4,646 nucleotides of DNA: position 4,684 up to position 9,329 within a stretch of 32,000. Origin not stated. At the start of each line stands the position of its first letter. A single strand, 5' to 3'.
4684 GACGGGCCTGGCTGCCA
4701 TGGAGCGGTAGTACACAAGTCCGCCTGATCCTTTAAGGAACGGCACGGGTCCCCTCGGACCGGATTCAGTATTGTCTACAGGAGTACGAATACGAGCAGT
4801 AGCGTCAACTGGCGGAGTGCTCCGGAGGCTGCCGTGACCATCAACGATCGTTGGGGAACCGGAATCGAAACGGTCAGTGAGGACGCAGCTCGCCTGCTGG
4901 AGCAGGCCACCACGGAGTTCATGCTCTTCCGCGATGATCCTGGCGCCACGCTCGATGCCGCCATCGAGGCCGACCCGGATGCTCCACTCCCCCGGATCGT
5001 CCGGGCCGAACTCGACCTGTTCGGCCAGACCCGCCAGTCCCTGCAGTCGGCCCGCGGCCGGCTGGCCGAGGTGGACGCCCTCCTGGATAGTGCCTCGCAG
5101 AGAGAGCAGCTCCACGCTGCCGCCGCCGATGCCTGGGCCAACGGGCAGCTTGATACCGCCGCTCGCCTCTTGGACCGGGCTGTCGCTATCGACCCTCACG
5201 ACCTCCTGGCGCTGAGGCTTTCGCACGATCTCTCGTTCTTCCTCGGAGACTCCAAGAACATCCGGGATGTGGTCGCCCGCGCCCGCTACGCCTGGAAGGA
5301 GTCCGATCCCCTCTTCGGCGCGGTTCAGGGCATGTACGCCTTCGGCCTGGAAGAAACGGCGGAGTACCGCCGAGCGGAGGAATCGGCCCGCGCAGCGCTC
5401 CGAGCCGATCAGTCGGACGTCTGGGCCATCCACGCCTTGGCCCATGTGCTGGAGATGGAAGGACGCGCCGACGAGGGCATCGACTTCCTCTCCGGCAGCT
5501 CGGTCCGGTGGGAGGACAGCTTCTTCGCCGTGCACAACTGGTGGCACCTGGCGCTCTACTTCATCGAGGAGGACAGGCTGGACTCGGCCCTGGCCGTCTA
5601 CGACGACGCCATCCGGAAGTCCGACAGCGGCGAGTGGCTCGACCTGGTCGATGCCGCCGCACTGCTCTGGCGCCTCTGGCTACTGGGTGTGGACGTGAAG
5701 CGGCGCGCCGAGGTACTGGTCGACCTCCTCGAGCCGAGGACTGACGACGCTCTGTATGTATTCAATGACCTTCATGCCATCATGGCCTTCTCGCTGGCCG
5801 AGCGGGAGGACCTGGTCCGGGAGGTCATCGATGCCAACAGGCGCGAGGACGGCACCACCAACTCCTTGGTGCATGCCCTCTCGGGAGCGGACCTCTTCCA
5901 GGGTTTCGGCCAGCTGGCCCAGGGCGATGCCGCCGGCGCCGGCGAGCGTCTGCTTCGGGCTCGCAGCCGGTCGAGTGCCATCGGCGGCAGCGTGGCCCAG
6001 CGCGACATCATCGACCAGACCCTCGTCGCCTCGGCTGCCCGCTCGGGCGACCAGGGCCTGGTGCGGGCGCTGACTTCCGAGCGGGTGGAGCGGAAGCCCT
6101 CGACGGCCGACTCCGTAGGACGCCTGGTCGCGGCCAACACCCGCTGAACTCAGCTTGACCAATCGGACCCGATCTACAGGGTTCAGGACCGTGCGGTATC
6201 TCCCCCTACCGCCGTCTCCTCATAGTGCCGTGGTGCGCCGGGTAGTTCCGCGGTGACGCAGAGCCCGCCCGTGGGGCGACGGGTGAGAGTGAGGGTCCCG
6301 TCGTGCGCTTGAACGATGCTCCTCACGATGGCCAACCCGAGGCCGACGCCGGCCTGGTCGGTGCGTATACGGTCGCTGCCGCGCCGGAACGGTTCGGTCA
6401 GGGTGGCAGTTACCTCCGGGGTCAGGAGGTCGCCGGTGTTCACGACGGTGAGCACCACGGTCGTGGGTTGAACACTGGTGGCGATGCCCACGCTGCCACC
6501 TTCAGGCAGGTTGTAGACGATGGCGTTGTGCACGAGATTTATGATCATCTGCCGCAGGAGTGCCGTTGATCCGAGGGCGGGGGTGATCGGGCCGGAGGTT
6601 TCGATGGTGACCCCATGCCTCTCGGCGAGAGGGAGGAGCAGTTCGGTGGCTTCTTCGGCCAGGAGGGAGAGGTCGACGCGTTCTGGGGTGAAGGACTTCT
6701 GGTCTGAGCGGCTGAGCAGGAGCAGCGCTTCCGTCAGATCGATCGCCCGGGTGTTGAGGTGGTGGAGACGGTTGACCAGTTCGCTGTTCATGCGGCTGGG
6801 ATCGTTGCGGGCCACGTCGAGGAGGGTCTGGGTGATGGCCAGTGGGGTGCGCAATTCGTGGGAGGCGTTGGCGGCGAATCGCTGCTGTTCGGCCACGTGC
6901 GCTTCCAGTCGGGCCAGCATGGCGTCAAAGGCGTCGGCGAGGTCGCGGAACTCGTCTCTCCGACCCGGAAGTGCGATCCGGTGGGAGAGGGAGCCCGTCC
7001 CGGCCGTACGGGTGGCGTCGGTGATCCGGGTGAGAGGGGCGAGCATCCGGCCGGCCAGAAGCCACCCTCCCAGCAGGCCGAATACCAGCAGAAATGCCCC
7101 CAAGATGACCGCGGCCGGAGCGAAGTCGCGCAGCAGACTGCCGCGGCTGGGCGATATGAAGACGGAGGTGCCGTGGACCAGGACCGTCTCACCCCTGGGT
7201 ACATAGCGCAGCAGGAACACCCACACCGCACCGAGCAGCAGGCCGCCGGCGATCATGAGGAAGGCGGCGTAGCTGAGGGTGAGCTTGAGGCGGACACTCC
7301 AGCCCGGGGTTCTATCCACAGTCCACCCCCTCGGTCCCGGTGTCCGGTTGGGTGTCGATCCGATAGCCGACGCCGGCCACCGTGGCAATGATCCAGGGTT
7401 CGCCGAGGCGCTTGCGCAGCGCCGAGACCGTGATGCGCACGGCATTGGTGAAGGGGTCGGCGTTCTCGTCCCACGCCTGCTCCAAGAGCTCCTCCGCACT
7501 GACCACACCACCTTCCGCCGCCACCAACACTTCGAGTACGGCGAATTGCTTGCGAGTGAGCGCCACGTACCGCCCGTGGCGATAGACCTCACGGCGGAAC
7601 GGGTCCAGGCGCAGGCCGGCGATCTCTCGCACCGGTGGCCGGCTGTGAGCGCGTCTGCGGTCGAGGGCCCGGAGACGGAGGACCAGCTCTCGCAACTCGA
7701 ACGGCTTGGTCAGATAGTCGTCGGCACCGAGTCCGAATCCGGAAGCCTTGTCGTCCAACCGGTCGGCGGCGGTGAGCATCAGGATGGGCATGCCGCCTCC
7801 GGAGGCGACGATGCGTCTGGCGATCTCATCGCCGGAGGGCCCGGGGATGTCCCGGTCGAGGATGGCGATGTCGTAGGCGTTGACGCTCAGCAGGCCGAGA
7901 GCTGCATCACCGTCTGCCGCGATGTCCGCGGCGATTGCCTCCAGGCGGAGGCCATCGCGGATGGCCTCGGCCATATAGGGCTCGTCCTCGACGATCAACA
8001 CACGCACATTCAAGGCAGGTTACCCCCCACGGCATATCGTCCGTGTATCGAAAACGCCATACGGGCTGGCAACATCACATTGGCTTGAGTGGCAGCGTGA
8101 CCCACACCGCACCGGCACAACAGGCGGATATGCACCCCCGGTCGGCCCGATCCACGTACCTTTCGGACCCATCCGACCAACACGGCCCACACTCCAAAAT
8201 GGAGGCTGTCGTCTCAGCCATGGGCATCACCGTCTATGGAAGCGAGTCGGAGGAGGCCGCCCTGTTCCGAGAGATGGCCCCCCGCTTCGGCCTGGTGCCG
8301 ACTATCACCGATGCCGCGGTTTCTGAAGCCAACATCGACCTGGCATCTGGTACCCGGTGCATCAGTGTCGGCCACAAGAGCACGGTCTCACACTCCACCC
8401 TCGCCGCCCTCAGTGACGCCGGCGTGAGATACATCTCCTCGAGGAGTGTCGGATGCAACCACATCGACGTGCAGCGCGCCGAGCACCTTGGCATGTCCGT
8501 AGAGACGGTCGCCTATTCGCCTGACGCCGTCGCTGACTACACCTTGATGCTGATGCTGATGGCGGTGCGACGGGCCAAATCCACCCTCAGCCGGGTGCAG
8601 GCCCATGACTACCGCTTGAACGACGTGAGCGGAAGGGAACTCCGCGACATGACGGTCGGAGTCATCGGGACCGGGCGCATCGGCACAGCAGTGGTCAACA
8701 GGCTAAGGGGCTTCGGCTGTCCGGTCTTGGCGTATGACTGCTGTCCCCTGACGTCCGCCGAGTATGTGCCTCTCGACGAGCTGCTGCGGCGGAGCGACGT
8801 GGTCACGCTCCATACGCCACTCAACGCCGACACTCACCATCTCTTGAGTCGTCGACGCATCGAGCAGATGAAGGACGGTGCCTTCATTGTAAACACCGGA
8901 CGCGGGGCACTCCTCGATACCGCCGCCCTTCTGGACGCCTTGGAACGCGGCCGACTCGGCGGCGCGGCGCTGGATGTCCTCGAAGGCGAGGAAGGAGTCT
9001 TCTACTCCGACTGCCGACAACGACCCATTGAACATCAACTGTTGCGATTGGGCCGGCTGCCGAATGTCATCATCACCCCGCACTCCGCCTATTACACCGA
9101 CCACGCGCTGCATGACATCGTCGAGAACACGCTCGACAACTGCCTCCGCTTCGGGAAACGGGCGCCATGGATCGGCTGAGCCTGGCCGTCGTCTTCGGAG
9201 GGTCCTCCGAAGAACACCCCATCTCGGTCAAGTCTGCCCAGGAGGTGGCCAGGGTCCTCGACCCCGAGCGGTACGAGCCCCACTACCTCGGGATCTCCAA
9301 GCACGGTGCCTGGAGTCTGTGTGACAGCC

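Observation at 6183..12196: Complete vanRS / vanHAX glycopeptide-resistance cassette embedded among housekeeping genes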

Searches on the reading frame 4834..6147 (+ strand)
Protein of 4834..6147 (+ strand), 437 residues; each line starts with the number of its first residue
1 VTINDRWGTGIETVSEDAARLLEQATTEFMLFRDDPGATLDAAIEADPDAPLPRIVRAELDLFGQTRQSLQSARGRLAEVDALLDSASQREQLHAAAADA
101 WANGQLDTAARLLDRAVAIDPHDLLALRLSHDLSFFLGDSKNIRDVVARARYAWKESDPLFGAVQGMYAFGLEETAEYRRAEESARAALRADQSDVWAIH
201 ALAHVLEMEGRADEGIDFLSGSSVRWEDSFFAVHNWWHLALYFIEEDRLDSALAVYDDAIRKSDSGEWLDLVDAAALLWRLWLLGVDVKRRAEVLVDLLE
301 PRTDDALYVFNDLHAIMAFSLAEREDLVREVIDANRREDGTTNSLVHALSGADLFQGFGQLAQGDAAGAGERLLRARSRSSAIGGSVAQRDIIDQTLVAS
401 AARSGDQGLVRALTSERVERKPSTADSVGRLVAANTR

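Call 4: search_protein_families(library=ncbifam, proteins=[window:4834-6147:+])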
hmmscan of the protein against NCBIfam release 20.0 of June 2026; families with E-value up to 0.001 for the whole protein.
window:4834-6147:+ (437 aa): 1 family
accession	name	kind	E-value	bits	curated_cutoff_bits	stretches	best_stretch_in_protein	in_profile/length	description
TIGR02917.1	PEP_TPR_lipo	equivalog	0.00045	18.2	312.2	0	18-135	227-340/899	XrtA/PEP-CTERM system TPR-repeat protein PrsT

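Call 12: search_protein_families(library=pfam, proteins=[window:4834-6147:+], max_evalue=0.00001)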
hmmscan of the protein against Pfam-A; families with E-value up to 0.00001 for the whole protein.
window:4834-6147:+ (437 aa): 0 families

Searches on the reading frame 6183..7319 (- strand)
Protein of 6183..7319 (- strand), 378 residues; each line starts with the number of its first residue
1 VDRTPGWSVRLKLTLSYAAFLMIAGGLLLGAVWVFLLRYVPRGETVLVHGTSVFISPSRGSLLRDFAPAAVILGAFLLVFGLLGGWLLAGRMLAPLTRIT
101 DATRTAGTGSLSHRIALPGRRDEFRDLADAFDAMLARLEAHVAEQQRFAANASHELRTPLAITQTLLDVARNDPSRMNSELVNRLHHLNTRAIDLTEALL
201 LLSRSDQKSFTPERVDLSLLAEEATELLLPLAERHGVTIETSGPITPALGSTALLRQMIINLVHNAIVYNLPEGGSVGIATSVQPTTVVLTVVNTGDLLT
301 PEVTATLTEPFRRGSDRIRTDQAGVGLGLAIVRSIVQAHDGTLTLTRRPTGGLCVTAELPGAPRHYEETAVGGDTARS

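Call 4: search_protein_families(library=ncbifam, proteins=[window:6183-7319:-])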
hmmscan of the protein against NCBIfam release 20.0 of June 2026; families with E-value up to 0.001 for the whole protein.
window:6183-7319:- (378 aa): 71 families (the best 25 are shown)
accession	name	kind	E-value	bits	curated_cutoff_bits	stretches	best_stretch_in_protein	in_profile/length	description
NF033094.0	HK_VanS_O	exception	2.5e-139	464.4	720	1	22-364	1-343/345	vancomycin resistance histidine kinase VanS-O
TIGR01386.1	cztS_silS_copS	subfamily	2.1e-45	155.6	292.55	1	62-344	158-442/457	heavy metal sensor histidine kinase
NF012163.2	BaeS_SmeS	equivalog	2.5e-41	142.1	500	1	71-360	167-457/457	sensor histidine kinase efflux regulator BaeS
NF052314.1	T9SS_HK_PorY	subfamily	6.4e-36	124.3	350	1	62-343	128-403/418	PorY family sensor histidine kinase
NF007837.0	PRK10549.1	equivalog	1.4e-34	119.7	603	1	73-362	169-459/466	envelope stress sensor histidine kinase BaeS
TIGR02966.1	phoR_proteo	equivalog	1.9e-31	109.3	334.2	1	145-352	114-326/333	phosphate regulon sensor histidine kinase PhoR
NF007007.0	PRK09470.1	equivalog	1.3e-30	106.7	486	1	74-360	175-458/463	envelope stress sensor histidine kinase CpxA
NF041735.1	hist_kin_RppB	equivalog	2.3e-30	105.8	400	1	144-360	215-438/438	two-component system sensor histidine kinase RppB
NF046044.1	PnpS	equivalog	2.5e-30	105.8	400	1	145-360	170-390/390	two-component system histidine kinase PnpS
NF040691.1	MtrAB_MtrB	equivalog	1.8e-29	103.2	450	1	72-362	192-493/507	MtrAB system histidine kinase MtrB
NF008025.0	PRK10755.1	equivalog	2e-29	102.5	314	1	74-360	73-355/362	two-component system sensor histidine kinase PmrB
NF007004.0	PRK09467.1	equivalog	2.6e-29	102.3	415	1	75-361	163-436/440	two-component system sensor histidine kinase EnvZ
NF007345.0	PRK09835.1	subfamily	1e-28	100.1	423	1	94-346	211-466/482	Cu(+)/Ag(+) sensor histidine kinase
NF008312.0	PRK11100.1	equivalog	1.6e-28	99.8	356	1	72-360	186-473/477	two-component system sensor histidine kinase CreC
NF007898.0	PRK10604.1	equivalog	1.7e-26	93.4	478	1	96-361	164-423/433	two-component system sensor histidine kinase RstB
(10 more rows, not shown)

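Call 45: search_protein_families(library=pfam, proteins=[window:6183-7319:-], max_evalue=0.00001)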
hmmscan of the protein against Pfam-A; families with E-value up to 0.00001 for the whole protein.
window:6183-7319:- (378 aa): 3 families
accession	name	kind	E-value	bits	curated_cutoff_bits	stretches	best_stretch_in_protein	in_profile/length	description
PF02518.31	HATPase_c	-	2.9e-19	70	26.4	1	253-360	4-108/111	Histidine kinase-, DNA gyrase B-, and HSP90-like ATPase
PF00672.30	HAMP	-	1.2e-12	48.4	25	1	87-140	1-53/53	HAMP domain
PF00512.31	HisKA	-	8.4e-10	39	26.9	1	145-207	2-65/66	His Kinase A (phospho-acceptor) domain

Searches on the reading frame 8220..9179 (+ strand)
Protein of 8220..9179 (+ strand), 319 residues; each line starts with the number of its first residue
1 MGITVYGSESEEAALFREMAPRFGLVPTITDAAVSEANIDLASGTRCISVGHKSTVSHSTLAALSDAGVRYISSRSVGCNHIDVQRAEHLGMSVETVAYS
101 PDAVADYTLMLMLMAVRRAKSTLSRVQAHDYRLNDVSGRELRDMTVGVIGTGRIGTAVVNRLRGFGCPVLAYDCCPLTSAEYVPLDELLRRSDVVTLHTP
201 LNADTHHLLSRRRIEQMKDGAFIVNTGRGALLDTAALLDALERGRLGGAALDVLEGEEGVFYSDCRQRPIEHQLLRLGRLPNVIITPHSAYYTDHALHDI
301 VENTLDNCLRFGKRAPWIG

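Call 4: search_protein_families(library=ncbifam, proteins=[window:8220-9179:+])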
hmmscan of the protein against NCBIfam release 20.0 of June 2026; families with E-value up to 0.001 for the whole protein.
window:8220-9179:+ (319 aa): 21 families
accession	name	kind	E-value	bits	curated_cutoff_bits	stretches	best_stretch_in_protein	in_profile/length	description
NF000492.1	vanH_gen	exception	1.4e-157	523.6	540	1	3-312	1-311/312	D-lactate dehydrogenase VanH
NF000112.1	vanH-Amyco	exception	3.1e-151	503.5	625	1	2-315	29-343/348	VanH-AOV family D-lactate dehydrogenase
NF000151.1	vanH-Ac1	exception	1.2e-146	488.5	750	1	2-311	36-347/351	D-lactate dehydrogenase VanH-Ac1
NF000128.1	vanH-Sc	exception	1.9e-139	464.4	650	1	3-314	21-333/337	D-lactate dehydrogenase VanH-Sc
NF000371.1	vanH_Agroup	exception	9.8e-139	462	700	1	1-314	4-318/322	VanH-A/VanH-Pt family D-lactate dehydrogenase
NF000004.1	vanH-D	exception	3.1e-116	388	550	1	2-313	6-318/323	D-lactate dehydrogenase VanH-D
NF006374.0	PRK08605.1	subfamily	1.6e-60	204.9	356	1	3-309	4-319/332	D-lactate dehydrogenase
NF009127.0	PRK12480.1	equivalog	3.1e-50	171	579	1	28-309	29-317/330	D-lactate dehydrogenase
NF005069.0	PRK06487.1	equivalog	4.6e-46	157.3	448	1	48-313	51-312/320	2-hydroxyacid dehydrogenase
TIGR01327.1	PGDH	equivalog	3.4e-44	151.5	454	1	50-300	46-289/525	phosphoglycerate dehydrogenase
NF005387.0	PRK06932.1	equivalog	9.9e-40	136.4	492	1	39-311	39-309/314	2-hydroxyacid dehydrogenase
NF009714.1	PRK13243.1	equivalog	1.3e-38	133.2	455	1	69-312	68-313/332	glyoxylate reductase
NF006263.0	PRK08410.1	equivalog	4.1e-37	128.2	389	1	53-311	50-306/311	D-2-hydroxyacid dehydrogenase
NF008759.0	PRK11790.1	equivalog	2.3e-35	122.1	404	1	36-306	46-311/410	phosphoglycerate dehydrogenase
NF005750.0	PRK07574.1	equivalog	4.6e-34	118.1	329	1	75-253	121-310/386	NAD-dependent formate dehydrogenase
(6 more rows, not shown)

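Call 45: search_protein_families(library=pfam, proteins=[window:8220-9179:+], max_evalue=0.00001)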
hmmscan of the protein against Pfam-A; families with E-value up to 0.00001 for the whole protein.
window:8220-9179:+ (319 aa): 2 families
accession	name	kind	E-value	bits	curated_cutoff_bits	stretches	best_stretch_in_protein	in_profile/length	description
PF02826.25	2-Hacid_dh_C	-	8.8e-54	182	25.1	1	109-290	1-178/178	D-isomer specific 2-hydroxyacid dehydrogenase, NAD binding domain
PF00389.36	2-Hacid_dh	-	3.8e-16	59.4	24.6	1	10-313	9-125/134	D-isomer specific 2-hydroxyacid dehydrogenase, catalytic domain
